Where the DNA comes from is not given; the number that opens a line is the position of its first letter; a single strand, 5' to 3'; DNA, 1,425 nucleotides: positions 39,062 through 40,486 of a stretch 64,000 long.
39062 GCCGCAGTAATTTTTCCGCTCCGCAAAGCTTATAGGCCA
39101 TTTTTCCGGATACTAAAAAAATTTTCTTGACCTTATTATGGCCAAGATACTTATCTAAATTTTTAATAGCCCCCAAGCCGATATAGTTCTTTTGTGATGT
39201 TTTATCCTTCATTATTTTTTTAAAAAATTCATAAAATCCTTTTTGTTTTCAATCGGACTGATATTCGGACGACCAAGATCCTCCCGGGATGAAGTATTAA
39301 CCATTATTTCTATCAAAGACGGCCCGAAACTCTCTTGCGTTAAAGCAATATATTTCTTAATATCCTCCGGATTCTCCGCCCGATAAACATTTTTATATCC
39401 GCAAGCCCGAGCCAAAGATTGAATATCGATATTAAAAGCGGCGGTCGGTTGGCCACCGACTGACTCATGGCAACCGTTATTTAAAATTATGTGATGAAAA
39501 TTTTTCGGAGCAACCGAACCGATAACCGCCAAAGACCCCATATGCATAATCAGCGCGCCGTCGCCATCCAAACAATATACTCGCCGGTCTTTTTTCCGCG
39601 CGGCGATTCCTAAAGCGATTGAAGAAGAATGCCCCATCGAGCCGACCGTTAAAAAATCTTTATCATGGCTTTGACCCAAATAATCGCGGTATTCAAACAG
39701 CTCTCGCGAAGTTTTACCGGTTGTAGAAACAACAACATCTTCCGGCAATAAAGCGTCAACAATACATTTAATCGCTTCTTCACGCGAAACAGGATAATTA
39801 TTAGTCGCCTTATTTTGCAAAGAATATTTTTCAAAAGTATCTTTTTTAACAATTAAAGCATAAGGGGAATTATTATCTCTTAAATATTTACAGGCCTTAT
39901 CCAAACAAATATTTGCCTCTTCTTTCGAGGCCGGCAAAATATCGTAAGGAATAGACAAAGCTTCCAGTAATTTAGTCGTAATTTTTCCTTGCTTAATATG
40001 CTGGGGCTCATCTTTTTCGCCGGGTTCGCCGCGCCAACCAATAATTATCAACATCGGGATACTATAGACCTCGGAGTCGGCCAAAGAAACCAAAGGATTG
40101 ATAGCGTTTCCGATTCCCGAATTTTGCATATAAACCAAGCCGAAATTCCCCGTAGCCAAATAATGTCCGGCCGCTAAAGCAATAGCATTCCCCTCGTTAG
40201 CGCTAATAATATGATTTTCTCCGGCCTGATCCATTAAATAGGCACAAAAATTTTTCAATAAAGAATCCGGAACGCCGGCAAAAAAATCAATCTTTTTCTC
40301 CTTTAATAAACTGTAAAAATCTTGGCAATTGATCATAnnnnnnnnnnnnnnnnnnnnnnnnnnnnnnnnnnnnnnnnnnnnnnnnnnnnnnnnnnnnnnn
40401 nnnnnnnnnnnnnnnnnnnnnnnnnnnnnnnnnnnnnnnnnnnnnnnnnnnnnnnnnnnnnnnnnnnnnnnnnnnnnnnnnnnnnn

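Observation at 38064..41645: Fom1/Fom2/FomC-like cassette predicting cytidylyl-2-hydroxyethylphosphonate synthesis in a CPR-like genome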

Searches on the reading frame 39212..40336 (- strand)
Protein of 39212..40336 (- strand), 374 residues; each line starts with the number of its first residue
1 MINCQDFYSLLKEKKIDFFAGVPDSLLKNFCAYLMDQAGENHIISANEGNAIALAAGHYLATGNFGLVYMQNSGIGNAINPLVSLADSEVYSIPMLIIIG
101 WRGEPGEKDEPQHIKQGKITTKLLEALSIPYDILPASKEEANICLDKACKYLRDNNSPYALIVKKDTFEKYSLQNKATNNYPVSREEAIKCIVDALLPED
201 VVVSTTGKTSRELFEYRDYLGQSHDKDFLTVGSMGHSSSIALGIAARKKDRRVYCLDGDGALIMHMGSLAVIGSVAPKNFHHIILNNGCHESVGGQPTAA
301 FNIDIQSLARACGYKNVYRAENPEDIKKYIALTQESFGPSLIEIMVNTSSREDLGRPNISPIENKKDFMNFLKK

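Call 3: search_protein_families(library=pfam, proteins=[window:39212-40336:-])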
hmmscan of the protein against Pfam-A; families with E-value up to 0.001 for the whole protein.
window:39212-40336:- (374 aa): 2 families
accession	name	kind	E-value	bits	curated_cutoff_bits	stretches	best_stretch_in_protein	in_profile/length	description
PF02775.26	TPP_enzyme_C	-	1.4e-17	64.3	21.9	1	228-344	24-151/151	Thiamine pyrophosphate enzyme, C-terminal TPP binding domain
PF02776.23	TPP_enzyme_N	-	2.1e-16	60.2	26.8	1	7-116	7-111/119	Thiamine pyrophosphate enzyme, N-terminal TPP binding domain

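Call 4: search_protein_families(library=ncbifam, proteins=[window:39212-40336:-])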
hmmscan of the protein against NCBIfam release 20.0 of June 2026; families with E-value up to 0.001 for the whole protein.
window:39212-40336:- (374 aa): 44 families (the best 25 are shown)
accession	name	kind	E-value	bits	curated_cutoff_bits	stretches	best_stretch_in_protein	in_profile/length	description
TIGR03297.1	Ppyr-DeCO2ase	equivalog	5.7e-153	509.2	312.5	1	16-372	2-360/360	phosphonopyruvate decarboxylase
TIGR03846.1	sulfopy_beta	equivalog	8.4e-40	136.6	221.5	1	185-372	1-181/182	sulfopyruvate decarboxylase subunit beta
NF004813.0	PRK06163.1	equivalog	4.5e-30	104.9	240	1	179-370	9-194/202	hypothetical protein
TIGR03845.1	sulfopyru_alph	equivalog_domain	1.8e-28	99.5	147.95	1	7-165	4-157/160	sulfopyruvate decarboxylase subunit alpha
TIGR00118.1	acolac_lg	equivalog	9.8e-14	50.7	538.35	2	178-349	356-537/557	biosynthetic-type acetolactate synthase large subunit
NF005860.0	PRK07789.1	equivalog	4.3e-12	45.2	881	2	11-101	44-132/615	acetolactate synthase large subunit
NF006016.1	PRK08155.1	equivalog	1.4e-11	43.6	870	2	179-293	356-469/554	acetolactate synthase large subunit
NF006052.0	PRK08199.1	subfamily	3.3e-11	42.2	539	1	171-348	354-539/559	thiamine pyrophosphate protein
NF005485.1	PRK07092.1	equivalog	3.7e-11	42.5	493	1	172-349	337-521/523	benzoylformate decarboxylase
NF004710.0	PRK06048.1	equivalog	5.8e-11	41.5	976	1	185-349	368-540/561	acetolactate synthase large subunit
NF005760.0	PRK07586.1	equivalog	7.9e-11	41.6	363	1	177-269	331-422/514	acetolactate synthase large subunit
NF005584.0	PRK07282.1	equivalog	1.2e-10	40.6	970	1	10-104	19-111/566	acetolactate synthase large subunit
NF006524.0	PRK08978.1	equivalog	2.7e-10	39.1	738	2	9-100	9-97/548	acetolactate synthase 2 catalytic subunit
NF006319.0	PRK08527.1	equivalog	2.1e-09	36.4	905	1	10-100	13-101/565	acetolactate synthase large subunit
NF005228.0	PRK06725.1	equivalog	2.5e-09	35.9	991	1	12-101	27-113/571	acetolactate synthase large subunit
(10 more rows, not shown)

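Call 32: list_cluster_members(proteins=[window:39212-40336:-, window:38064-39212:-, window:44032-45216:-, window:17676-19097:-, window:58182-59471:-, window:12240-14195:-, window:53652-55175:-, window:30447-31733:-])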
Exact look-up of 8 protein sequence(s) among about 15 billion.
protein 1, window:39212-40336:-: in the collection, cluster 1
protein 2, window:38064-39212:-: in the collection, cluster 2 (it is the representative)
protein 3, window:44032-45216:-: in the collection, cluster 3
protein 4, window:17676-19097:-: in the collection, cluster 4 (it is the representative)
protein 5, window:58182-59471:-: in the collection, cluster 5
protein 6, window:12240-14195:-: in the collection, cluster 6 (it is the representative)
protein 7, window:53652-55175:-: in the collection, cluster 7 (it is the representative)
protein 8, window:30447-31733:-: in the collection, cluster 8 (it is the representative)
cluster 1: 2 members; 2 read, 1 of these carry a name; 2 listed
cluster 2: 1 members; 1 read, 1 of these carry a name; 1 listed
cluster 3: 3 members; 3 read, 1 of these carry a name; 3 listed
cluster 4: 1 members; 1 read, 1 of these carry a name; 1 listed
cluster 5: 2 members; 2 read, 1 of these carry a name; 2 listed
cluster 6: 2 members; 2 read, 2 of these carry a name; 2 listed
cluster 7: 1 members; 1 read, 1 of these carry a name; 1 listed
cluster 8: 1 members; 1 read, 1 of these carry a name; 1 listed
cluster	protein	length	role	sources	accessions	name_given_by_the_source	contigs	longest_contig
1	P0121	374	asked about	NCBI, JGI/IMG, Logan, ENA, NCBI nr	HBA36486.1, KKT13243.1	TPA: phosphonopyruvate decarboxylase [Candidatus Falkowbacteria bacterium] | MAG: Phosphonopyruvate decarboxylase [Candidatus Falkowbacteria bacterium ...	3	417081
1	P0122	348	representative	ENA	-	-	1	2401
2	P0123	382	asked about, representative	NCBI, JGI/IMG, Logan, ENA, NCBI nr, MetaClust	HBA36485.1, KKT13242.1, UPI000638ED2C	TPA: alcohol dehydrogenase [Candidatus Falkowbacteria bacterium] | MAG: Iron-containing alcohol dehydrogenase [Candidatus Falkowbacteria bacterium ... | status=active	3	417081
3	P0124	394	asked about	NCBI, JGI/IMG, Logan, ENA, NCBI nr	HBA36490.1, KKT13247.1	TPA: hypothetical protein DCZ15_01295 [Candidatus Falkowbacteria bacterium] | MAG: Glycerophosphotransferase [Candidatus Falkowbacteria bacterium GW2011_GWF2_43_32]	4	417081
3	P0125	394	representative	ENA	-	-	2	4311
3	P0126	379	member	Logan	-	-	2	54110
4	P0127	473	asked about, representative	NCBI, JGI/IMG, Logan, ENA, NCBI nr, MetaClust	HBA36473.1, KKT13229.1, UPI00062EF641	TPA: cysteine--tRNA ligase [Candidatus Falkowbacteria bacterium] | MAG: Cysteine-tRNA ligase [Candidatus Falkowbacteria bacterium GW2011_GWF2_43_32] | status=active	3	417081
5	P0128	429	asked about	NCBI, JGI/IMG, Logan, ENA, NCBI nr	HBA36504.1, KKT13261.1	TPA: histidine--tRNA ligase [Candidatus Falkowbacteria bacterium] | MAG: Histidine-tRNA ligase [Candidatus Falkowbacteria bacterium GW2011_GWF2_43_32]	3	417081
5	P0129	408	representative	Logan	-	-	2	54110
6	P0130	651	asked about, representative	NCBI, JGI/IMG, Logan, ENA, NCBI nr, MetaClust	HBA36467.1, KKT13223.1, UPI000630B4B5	TPA: hypothetical protein DCZ15_01170 [Candidatus Falkowbacteria bacterium] | MAG: Peptidoglycan glycosyltransferase [Candidatus Falkowbacteria bacterium ... | status=active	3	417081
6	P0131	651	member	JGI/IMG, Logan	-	cell division protein FtsI/penicillin-binding protein 2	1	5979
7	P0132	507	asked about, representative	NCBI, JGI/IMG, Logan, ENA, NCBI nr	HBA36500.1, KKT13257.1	TPA: B12-binding domain-containing radical SAM protein [Candidatus Falkowbacteria ... | MAG: Fe-S oxidoreductase [Candidatus Falkowbacteria bacterium GW2011_GWF2_43_32]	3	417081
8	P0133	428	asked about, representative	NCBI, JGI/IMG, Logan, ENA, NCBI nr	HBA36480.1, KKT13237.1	TPA: hypothetical protein DCZ15_01245 [Candidatus Falkowbacteria bacterium] | MAG: Capsular polysaccharide biosynthesis protein [Candidatus Falkowbacteria bacterium ...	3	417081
